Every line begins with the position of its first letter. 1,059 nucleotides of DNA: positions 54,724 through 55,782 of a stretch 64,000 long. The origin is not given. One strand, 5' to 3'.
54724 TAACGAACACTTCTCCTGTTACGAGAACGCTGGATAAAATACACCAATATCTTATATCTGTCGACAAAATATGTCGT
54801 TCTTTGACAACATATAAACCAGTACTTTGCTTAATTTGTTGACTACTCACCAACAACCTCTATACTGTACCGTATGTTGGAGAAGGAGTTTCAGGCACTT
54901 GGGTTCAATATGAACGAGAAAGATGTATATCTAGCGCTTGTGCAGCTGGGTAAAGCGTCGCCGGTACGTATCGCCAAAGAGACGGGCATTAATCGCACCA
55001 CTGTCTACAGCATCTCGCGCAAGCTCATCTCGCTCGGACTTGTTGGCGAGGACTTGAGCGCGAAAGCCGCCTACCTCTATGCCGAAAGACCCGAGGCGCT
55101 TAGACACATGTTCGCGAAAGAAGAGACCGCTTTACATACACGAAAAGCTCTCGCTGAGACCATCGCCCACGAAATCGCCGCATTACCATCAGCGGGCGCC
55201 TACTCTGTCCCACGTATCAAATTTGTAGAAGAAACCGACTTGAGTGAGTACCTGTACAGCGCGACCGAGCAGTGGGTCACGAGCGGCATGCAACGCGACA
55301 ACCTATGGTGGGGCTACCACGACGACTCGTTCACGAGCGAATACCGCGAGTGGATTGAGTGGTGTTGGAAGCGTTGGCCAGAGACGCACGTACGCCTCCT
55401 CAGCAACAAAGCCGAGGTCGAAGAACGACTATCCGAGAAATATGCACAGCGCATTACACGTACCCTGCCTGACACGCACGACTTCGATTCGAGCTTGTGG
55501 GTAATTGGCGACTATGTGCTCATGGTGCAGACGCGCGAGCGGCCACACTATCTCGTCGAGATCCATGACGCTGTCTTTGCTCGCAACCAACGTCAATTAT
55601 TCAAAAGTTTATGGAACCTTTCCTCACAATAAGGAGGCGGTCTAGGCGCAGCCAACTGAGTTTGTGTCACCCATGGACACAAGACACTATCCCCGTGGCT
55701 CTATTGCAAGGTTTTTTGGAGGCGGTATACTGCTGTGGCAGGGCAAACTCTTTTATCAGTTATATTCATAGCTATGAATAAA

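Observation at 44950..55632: Three TrmB-family regulator paralogs within 10 kb, each with a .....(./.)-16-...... promoter placed 6-8 nt from the ATG and TGTCA/TGACA operator palindromes. They flank lower-GC genes of unknown function.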

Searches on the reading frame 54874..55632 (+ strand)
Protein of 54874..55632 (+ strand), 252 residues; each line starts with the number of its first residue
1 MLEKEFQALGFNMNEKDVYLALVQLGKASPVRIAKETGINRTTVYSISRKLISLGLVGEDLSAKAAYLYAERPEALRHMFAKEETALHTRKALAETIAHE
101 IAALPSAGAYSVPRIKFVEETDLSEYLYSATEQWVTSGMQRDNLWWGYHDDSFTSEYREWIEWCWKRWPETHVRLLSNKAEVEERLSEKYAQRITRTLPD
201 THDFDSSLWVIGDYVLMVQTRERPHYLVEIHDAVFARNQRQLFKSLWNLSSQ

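Call 6: search_protein_families(library=pfam, proteins=[window:54874-55632:+], max_evalue=0.01)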
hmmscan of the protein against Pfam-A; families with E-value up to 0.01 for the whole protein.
window:54874-55632:+ (252 aa): 3 families
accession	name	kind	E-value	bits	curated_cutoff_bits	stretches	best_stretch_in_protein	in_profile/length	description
PF01978.25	TrmB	-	9.7e-13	48.2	25.6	1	7-63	2-58/68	Sugar-specific transcriptional regulator TrmB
PF13730.12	HTH_36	-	0.0011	19.1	25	1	32-57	30-55/55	Helix-turn-helix domain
PF09339.16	HTH_IclR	-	0.0074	16.5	22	0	30-60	21-51/52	IclR helix-turn-helix domain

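Call 10: search_protein_families(library=ncbifam, proteins=[window:54874-55632:+], max_evalue=0.01)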
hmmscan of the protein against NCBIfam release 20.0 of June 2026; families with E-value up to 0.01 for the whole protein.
window:54874-55632:+ (252 aa): 2 families
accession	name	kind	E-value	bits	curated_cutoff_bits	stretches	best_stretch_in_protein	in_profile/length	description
NF047390.1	TransRegTrmBL1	equivalog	0.0006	18.9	650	1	4-57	8-61/341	HTH-type sugar sensing transcriptional regulator TrmBL1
NF040939.2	trans_reg_lrs14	equivalog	0.0045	17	90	0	12-60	20-69/103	Lrs14 family HTH-type transcriptional regulator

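Call 11: search_protein_families(library=phrogs, proteins=[window:54874-55632:+], max_evalue=0.01)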
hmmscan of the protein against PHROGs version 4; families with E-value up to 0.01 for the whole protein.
window:54874-55632:+ (252 aa): 1 family
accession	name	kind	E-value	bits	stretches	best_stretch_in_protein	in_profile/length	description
phrog_5978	-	unknown function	0.0068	16.5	1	11-71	295-355/364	-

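Call 12: search_protein_families(library=padloc, proteins=[window:54874-55632:+], max_evalue=0.01)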
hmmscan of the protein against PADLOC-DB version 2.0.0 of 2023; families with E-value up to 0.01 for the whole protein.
window:54874-55632:+ (252 aa): 1 family
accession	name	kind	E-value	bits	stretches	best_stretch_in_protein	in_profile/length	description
PDLC01044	Csa3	-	0.0038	15.1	1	19-60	141-181/194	Type I-A associated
